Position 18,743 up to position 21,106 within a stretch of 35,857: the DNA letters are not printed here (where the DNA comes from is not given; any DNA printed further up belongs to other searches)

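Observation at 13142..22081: Tightly packed locus: KDG-type sugar-acid funnel built around two large atypical flavoenzymes and a secreted Asp-box propeller (candidate undescribed catabolic pathway)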

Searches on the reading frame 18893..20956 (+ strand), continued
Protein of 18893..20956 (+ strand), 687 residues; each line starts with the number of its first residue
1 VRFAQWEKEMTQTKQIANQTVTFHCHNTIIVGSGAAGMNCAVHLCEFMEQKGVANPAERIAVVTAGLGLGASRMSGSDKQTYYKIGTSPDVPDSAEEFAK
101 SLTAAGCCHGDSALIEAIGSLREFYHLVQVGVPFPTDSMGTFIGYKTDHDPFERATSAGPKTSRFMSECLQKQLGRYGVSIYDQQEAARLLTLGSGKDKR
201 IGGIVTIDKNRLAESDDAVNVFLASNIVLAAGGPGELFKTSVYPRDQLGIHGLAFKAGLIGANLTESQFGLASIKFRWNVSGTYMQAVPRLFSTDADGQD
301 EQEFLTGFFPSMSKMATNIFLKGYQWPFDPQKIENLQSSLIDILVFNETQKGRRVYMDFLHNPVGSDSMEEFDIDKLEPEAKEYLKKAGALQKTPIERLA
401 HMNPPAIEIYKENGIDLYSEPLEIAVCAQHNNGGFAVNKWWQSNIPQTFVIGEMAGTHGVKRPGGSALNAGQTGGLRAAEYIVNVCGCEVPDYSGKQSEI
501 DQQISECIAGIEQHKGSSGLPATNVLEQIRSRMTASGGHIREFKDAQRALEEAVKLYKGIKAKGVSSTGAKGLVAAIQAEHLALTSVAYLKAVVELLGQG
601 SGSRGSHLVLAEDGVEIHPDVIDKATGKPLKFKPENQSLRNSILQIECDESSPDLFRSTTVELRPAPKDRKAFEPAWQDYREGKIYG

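Call 68: search_protein_families(library=ncbifam, proteins=[L072:12817-14568:+, L072:8652-9992:+, L072:12019-12804:+, L083:12566-13717:+, L072:1494-2474:+, L083:15132-15926:+, L058:13193-14221:+, L058:6747-7727:+], max_evalue=1e-10)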
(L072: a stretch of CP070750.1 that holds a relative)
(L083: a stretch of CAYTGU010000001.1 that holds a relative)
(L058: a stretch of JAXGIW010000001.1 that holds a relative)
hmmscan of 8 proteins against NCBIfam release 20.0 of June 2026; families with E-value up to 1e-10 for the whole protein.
L072:12817-14568:+ (583 aa): 15 families
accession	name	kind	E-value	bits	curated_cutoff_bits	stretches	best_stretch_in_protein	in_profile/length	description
NF041633.1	trifunc_aldol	exception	3.7e-285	946.9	700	1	6-583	1-580/580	KHG/KDPG aldolase/sugar kinase fusion protein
NF041332.1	KDG_KDGal_kin_Halo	equivalog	4.8e-79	266.1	440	1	246-583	3-320/320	bifunctional 2-dehydro-3-deoxygluconokinase/2-dehydro-3-deoxygalactonokinase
NF040938.1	KDG_KDGal_kin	equivalog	2.8e-41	141.6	400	1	247-572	1-302/305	bifunctional 2-dehydro-3-deoxygluconokinase/2-dehydro-3-deoxygalactonokinase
TIGR04382.1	myo_inos_iolC_N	equivalog_domain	8.6e-35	120.5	300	1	247-553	4-288/309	5-dehydro-2-deoxygluconokinase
TIGR01182.1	eda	subfamily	9.5e-22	77.3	156.05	1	9-204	3-182/204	bifunctional 4-hydroxy-2-oxoglutarate aldolase/2-dehydro-3-deoxy-phosphogluconate aldolase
NF004325.0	PRK05718.1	subfamily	6.8e-20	71.3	241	1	4-186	5-171/213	keto-hydroxyglutarate-aldolase/keto-deoxy-phosphogluconate aldolase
NF049991.1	TagKinase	equivalog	7e-17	61.2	420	1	243-450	6-213/321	tagatose kinase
NF005119.0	PRK06552.1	subfamily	2.4e-15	56.6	238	1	4-189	3-174/213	bifunctional 2-keto-4-hydroxyglutarate aldolase/2-keto-3-deoxy-6-phosphogluconate aldolase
NF052444.1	DhDoxglucKinKdgK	equivalog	1.1e-14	54.6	400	1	247-450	3-207/303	2-dehydro-3-deoxygluconokinase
NF041134.1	R1P_kin_Thcocales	equivalog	1.6e-14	54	500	0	273-449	34-185/291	ADP-dependent ribose-1-phosphate kinase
NF005673.0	PRK07455.1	equivalog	9.7e-14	51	232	1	6-191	5-174/213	bifunctional 4-hydroxy-2-oxoglutarate aldolase/2-dehydro-3-deoxy-phosphogluconate aldolase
NF053626.1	RibKinHalex1628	equivalog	1.3e-13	51.2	330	0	505-573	221-291/293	ATP-dependent ribose-1-phosphate kinase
NF047869.1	myo_kin_aldol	exception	2e-13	49.6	600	0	245-417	7-178/586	bifunctional 5-dehydro-2-deoxygluconokinase/5-dehydro-2-deoxyphosphogluconate aldolase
NF006957.1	PRK09434.1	equivalog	2.1e-13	50.5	450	1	275-542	26-268/302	fructokinase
NF007321.0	PRK09813.1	equivalog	3.7e-11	43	247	0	501-552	201-252/261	fructoselysine 6-kinase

L072:8652-9992:+ (446 aa): 7 families
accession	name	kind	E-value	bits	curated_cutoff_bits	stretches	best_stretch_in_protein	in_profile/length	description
NF010047.0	PRK13523.1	equivalog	4.6e-28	98.2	431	1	35-260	5-220/339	NADPH dehydrogenase NamA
NF006101.0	PRK08255.1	equivalog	6.4e-25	87.3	1078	1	25-263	389-632/768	bifunctional salicylyl-CoA 5-hydroxylase/oxidoreductase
NF045599.1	bili_reduct_long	exception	9.1e-23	80.3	750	1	35-431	1-366/641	bilirubin reductase, long form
TIGR03997.1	mycofact_OYE_2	equivalog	3.5e-22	78.6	793.15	1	35-263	2-223/645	mycofactocin system FadH/OYE family oxidoreductase 2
NF045592.1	bili_reduct_N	equivalog_domain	4e-22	78.8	425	1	35-428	2-362/363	bilirubin reductase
NF041087.1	bile_acid_BaiCD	equivalog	2.6e-18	65.5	825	1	35-260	4-220/642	bile acid Fe-S flavoenzyme BaiCD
NF007899.0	PRK10605.1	subfamily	5.5e-13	48.9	403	1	34-256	5-235/365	N-ethylmaleimide reductase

L072:12019-12804:+ (261 aa): 186 families (the best 25 are shown)
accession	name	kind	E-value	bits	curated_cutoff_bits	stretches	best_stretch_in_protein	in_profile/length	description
NF009386.0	PRK12745.1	equivalog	1.1e-101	339.3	250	1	1-261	4-259/259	3-ketoacyl-ACP reductase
NF005559.1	PRK07231.1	subfamily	5.5e-48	163.6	215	1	2-257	4-248/249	glucose 1-dehydrogenase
TIGR01830.1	3oxo_ACP_reduc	equivalog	7.3e-48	163.4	297.75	1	5-256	1-238/239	3-oxoacyl-[acyl-carrier-protein] reductase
NF004198.0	PRK05653.1-3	equivalog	5.8e-46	157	296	1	2-258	7-248/248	3-oxoacyl-ACP reductase FabG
TIGR01832.1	kduD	equivalog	7.5e-45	153.3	338.85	1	3-256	6-245/248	2-dehydro-3-deoxy-D-gluconate 5-dehydrogenase KduD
NF006528.0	PRK08993.1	subfamily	2.6e-43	148.3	430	1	3-256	11-250/253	2-dehydro-3-deoxy-D-gluconate 5-dehydrogenase KduD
NF005067.0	PRK06484.1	equivalog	4e-43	147.7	713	1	2-257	9-252/524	short chain dehydrogenase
NF009384.0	PRK12743.1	equivalog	5.4e-43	147.1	264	1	1-258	5-249/258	SDR family oxidoreductase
NF009466.0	PRK12826.1-2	subfamily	4.3e-42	144.3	222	1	1-258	2-246/248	3-oxoacyl-ACP reductase FabG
TIGR03971.1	SDR_subfam_1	subfamily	2.6e-41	141.7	300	1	2-257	3-269/271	mycofactocin-coupled SDR family oxidoreductase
NF005390.0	PRK06935.1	equivalog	2.2e-40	138.7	369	1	2-256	15-255/258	2-dehydro-3-deoxy-D-gluconate 5-dehydrogenase KduD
TIGR02415.1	23BDH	subfamily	3.8e-40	137.9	304.35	1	3-257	1-252/254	acetoin reductase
NF009464.0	PRK12824.1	subfamily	7.6e-40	137.1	269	1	1-258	1-244/245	3-oxoacyl-ACP reductase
NF053807.1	RhamDHLra1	equivalog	2.3e-39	135.6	400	1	2-258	4-249/252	L-rhamnose 1-dehydrogenase Lra1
TIGR01829.1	AcAcCoA_reduct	subfamily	3.7e-39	134.8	302.1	1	3-257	1-241/242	acetoacetyl-CoA reductase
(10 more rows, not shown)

L083:12566-13717:+ (383 aa): 2 families
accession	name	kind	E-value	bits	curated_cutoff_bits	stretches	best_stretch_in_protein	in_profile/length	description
TIGR01037.2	pyrD_sub1_fam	subfamily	9.9e-13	47.8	270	0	193-328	128-268/300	dihydroorotate dehydrogenase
NF005741.0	PRK07565.1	subfamily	8.7e-11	41.5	303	0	39-331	2-277/335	dihydroorotate dehydrogenase-like protein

L072:1494-2474:+ (326 aa): 0 families

L083:15132-15926:+ (264 aa): 1 family
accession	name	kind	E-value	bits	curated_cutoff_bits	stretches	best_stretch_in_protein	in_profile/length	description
TIGR03234.1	OH-pyruv-isom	equivalog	1.6e-12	47.3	353.45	1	11-244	8-242/254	hydroxypyruvate isomerase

L058:13193-14221:+ (342 aa): 6 families
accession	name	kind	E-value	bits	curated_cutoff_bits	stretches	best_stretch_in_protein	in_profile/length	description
NF041633.1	trifunc_aldol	exception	8.5e-142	473.5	700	1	3-342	243-580/580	KHG/KDPG aldolase/sugar kinase fusion protein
NF041332.1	KDG_KDGal_kin_Halo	equivalog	7.8e-63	212.8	440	1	1-342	1-320/320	bifunctional 2-dehydro-3-deoxygluconokinase/2-dehydro-3-deoxygalactonokinase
NF040938.1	KDG_KDGal_kin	equivalog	3.2e-29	102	400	1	4-324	1-294/305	bifunctional 2-dehydro-3-deoxygluconokinase/2-dehydro-3-deoxygalactonokinase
TIGR04382.1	myo_inos_iolC_N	equivalog_domain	1e-25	90.7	300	1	4-313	4-289/309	5-dehydro-2-deoxygluconokinase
NF006957.1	PRK09434.1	equivalog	3.3e-15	56.4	450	0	126-302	117-269/302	fructokinase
NF052444.1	DhDoxglucKinKdgK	equivalog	3.4e-14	53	400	1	3-201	2-200/303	2-dehydro-3-deoxygluconokinase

L058:6747-7727:+ (326 aa): 2 families
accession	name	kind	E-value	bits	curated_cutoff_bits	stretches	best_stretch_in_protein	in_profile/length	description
NF037995.1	TRAP_S1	subfamily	3.9e-54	183.8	50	1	33-284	5-255/271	TRAP transporter substrate-binding protein DctP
TIGR00787.1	dctP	subfamily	4e-50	170.6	175.05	1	30-282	1-253/257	DctP family TRAP transporter solute-binding subunit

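Call 77: list_cluster_members(proteins=[P0379])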
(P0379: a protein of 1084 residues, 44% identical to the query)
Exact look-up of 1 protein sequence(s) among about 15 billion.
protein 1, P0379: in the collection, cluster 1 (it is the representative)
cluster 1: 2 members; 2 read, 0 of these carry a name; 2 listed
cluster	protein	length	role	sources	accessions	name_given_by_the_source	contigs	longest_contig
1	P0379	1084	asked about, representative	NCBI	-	-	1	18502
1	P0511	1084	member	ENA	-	-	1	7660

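Call 78: find_encoding_contigs(protein=P0379, flank=8000, max_places=2)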
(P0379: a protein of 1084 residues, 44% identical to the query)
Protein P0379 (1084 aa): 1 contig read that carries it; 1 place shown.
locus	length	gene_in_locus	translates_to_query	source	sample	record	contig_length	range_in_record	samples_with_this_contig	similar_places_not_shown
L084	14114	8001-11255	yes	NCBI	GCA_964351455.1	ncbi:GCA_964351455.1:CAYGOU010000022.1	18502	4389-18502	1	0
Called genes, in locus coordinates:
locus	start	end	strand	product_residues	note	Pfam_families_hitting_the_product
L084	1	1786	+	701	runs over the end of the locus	PF00474:SSF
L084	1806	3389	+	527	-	-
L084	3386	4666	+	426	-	PF00266:Aminotran_5, PF00155:Aminotran_1_2 (weak), PF01041:DegT_DnrJ_EryC1, PF01053:Cys_Met_Meta_PP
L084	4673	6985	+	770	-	-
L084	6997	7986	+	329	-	PF01261:AP_endonuc_2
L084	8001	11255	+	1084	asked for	PF00724:Oxidored_FMN, PF00890:FAD_binding_2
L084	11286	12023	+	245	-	PF00106:adh_short, PF08659:KR (faint), PF13561:adh_short_C2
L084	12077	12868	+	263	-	PF00520:Ion_trans, PF07885:Ion_trans_2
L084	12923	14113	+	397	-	?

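Call 79: search_dna_similar(query=window:18920-20956:+, collection=plasmids, mode=protein, max_evalue=1e-20, max_rows=15)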
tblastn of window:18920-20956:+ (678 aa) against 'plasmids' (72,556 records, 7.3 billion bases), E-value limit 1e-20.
Records with a match: 9; places in all: 10; records where one place covers at least 80% of the query: 9.
Best place of each record, by identity: <60% 9.
By first word of the organism name: Rhizobium 4; Escherichia 4; Subdoligranulum 1.
By predicted mobility (MOB-suite, as given by PLSDB): non-mobilizable 9.
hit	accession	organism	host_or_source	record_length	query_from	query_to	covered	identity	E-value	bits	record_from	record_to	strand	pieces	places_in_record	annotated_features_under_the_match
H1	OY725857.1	Subdoligranulum variabile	-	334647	18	673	97%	41.9%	3e-146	478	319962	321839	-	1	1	none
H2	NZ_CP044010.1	Rhizobium sp. BG6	Prosopis cineraria,pure bacterial ...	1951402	3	677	100%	36.7%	2e-126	420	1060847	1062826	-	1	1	none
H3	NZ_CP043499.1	Rhizobium grahamii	Prosopis cineraria,pure bacterial ...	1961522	3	677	100%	36.7%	2e-126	420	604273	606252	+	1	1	none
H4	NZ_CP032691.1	Rhizobium sp. CCGE532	Phaseolus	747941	2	677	100%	35.4%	2e-120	403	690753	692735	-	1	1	FAD-binding protein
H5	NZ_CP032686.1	Rhizobium sp. CCGE531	Phaseolus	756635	2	677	100%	35.4%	2e-120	403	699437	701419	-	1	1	FAD-binding protein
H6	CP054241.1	Escherichia coli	Homo sapiens,bone infection of foot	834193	18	677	97%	36.1%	3e-122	408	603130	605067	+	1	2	FAD-binding protein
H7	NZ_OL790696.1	Escherichia coli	-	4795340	18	677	97%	36.1%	3e-123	411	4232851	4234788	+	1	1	none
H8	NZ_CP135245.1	Escherichia coli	Food,other,Pig ear pet treat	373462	18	677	97%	36.1%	2e-122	409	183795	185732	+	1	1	FAD-binding protein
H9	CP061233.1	Escherichia coli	Sheep,cell culture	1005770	18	608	83%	39.0%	3e-104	406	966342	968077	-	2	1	none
